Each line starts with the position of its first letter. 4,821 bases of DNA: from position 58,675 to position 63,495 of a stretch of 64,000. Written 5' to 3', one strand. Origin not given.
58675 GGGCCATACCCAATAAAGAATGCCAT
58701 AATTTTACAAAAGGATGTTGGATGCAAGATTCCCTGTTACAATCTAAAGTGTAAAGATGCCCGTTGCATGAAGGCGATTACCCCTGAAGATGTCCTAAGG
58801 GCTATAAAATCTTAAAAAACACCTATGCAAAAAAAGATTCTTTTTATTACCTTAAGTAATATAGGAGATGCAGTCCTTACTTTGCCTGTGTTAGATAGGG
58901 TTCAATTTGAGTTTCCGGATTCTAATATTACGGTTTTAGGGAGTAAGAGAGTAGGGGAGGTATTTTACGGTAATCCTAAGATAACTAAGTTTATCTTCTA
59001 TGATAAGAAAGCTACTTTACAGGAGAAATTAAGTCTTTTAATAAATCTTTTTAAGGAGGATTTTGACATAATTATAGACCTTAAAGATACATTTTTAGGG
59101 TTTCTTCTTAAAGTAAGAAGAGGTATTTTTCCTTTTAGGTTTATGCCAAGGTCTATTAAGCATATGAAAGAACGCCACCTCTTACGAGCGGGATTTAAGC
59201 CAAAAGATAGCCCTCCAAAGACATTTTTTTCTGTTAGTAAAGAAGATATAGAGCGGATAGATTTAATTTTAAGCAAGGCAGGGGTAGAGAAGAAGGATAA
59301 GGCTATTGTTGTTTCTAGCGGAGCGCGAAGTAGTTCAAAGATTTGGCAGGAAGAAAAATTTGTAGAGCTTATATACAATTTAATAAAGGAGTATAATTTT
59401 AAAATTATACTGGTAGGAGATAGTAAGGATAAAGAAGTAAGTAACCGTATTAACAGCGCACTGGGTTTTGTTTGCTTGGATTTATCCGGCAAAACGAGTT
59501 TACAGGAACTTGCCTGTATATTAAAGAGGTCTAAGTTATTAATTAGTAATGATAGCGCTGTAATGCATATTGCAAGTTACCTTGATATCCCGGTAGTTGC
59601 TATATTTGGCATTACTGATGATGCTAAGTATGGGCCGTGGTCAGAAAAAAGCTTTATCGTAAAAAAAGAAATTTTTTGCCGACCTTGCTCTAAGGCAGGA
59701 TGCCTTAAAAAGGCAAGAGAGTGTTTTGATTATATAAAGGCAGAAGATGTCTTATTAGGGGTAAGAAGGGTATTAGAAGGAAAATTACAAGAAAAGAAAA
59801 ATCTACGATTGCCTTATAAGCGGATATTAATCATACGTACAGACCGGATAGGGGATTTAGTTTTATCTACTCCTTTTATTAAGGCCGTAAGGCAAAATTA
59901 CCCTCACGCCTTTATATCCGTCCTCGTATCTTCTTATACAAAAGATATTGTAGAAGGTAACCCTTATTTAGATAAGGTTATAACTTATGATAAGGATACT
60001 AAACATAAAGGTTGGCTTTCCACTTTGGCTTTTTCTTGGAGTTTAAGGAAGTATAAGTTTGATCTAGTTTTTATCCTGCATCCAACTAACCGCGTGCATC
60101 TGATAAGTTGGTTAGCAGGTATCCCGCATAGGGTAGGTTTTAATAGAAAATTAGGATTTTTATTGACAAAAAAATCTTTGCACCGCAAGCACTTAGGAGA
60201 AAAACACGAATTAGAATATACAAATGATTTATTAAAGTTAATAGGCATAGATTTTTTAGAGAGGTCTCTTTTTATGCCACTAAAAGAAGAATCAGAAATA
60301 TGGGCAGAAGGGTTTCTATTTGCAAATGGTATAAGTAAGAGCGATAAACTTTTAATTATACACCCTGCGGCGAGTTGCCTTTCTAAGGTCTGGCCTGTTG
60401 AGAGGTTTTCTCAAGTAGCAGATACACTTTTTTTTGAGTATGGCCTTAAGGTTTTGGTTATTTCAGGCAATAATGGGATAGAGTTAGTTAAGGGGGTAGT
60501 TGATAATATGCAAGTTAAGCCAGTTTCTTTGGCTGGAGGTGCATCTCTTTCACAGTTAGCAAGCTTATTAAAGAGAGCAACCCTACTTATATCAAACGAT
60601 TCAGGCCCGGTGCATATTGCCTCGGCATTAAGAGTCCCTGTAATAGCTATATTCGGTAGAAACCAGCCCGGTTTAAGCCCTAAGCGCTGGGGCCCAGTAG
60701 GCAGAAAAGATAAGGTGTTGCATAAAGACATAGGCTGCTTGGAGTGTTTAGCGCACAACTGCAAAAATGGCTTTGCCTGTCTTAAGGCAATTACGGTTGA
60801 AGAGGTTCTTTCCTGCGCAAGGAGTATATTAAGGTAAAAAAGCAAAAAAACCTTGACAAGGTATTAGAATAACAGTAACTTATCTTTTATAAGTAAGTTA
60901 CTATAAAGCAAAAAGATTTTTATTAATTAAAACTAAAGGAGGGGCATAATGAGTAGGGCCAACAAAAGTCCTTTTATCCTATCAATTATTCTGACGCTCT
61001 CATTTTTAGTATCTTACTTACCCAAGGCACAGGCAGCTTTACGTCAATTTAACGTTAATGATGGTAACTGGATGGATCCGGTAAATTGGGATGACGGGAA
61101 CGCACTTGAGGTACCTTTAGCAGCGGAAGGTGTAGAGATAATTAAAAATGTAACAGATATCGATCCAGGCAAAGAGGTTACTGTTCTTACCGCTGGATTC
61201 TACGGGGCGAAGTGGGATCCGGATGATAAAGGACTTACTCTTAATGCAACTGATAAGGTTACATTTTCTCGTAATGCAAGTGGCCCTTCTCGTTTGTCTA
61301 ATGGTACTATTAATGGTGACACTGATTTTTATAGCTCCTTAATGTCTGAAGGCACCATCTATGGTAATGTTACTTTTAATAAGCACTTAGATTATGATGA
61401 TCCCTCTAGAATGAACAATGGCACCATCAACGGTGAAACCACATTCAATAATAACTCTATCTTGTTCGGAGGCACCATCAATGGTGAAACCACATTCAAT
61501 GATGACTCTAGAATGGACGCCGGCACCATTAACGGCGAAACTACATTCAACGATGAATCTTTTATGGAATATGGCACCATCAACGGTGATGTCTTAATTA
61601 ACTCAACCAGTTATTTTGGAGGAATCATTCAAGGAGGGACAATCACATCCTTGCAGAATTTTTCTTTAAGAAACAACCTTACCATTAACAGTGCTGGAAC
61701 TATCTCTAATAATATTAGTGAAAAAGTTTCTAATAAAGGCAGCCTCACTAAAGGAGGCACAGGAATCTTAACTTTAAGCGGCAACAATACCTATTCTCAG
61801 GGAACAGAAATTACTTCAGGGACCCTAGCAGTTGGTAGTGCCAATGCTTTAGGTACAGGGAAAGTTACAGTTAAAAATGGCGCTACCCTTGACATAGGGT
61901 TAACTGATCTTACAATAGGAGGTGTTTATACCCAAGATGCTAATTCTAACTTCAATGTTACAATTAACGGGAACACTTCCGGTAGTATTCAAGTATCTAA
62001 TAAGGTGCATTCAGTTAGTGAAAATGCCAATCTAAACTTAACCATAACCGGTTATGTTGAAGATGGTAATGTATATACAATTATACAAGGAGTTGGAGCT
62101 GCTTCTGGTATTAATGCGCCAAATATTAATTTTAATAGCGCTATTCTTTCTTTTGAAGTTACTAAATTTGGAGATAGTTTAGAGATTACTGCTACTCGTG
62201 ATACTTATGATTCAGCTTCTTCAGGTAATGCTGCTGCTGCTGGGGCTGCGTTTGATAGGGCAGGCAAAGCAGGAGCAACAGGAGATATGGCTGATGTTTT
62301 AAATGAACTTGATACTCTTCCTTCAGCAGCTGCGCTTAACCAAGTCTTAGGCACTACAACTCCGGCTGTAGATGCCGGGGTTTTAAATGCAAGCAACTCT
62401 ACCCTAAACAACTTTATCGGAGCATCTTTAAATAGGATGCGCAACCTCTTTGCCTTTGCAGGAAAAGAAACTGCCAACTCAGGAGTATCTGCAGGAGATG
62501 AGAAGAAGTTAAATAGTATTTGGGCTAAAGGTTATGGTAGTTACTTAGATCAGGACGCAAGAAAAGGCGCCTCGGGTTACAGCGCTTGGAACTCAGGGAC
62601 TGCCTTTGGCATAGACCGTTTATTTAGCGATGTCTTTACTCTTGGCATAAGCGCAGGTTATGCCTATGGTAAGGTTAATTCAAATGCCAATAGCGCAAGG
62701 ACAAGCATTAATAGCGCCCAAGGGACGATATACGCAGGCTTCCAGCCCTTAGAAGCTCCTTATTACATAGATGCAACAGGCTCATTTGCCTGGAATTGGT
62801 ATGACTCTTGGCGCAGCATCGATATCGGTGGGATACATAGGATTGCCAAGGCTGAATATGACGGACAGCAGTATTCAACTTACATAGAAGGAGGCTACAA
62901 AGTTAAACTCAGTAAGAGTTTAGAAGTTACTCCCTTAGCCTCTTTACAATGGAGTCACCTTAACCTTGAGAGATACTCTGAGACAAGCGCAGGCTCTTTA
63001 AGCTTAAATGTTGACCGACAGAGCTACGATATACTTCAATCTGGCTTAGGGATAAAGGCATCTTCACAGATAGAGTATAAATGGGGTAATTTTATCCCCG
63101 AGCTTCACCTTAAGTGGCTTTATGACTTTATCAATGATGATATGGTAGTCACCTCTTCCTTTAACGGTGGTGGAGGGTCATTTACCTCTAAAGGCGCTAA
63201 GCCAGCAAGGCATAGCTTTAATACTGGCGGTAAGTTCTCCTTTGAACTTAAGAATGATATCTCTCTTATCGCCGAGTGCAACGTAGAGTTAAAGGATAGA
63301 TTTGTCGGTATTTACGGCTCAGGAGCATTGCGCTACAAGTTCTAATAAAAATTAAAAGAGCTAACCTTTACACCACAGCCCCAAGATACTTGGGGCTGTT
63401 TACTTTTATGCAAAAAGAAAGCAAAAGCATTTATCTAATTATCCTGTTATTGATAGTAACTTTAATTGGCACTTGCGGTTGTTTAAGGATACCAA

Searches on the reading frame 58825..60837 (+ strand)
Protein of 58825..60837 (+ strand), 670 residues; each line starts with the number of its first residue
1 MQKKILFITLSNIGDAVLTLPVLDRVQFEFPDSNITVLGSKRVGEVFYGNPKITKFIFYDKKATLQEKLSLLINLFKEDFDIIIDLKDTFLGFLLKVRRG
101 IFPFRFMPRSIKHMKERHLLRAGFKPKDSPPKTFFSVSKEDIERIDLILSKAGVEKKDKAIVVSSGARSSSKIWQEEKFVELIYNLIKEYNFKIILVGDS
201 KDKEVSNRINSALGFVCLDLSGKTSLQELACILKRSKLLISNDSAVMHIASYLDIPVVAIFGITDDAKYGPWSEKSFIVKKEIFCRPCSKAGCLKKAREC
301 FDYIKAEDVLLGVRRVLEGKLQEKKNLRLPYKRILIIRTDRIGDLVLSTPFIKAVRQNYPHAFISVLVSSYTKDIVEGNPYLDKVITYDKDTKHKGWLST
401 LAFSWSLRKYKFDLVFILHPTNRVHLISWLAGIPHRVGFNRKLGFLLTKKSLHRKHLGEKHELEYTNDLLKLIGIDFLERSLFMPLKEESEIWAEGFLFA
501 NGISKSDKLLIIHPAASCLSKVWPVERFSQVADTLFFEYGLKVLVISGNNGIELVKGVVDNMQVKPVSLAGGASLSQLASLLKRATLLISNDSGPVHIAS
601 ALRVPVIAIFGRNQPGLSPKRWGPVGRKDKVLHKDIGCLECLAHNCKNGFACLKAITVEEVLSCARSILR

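Call 51: search_protein_families(library=pfam, proteins=[window:58825-60837:+], max_evalue=0.0001)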
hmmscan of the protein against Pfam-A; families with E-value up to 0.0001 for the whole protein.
window:58825-60837:+ (670 aa): 1 family
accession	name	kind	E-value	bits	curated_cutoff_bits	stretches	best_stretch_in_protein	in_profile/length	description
PF01075.23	Glyco_transf_9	-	8.3e-65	219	22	2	403-648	4-243/247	Glycosyltransferase family 9 (heptosyltransferase)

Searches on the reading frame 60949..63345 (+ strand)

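Call 51: search_protein_families(library=pfam, proteins=[window:60949-63345:+], max_evalue=0.0001)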
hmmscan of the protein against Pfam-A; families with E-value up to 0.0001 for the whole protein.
window:60949-63345:+ (798 aa): 2 families
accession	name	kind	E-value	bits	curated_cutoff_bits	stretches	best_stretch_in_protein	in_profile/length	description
PF03797.25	Autotransporter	-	6.9e-62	209.9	26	1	524-775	1-252/255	Autotransporter beta-domain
PF12951.13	PATR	-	9e-08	32.5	27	1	266-295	1-30/30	Passenger-associated-transport-repeat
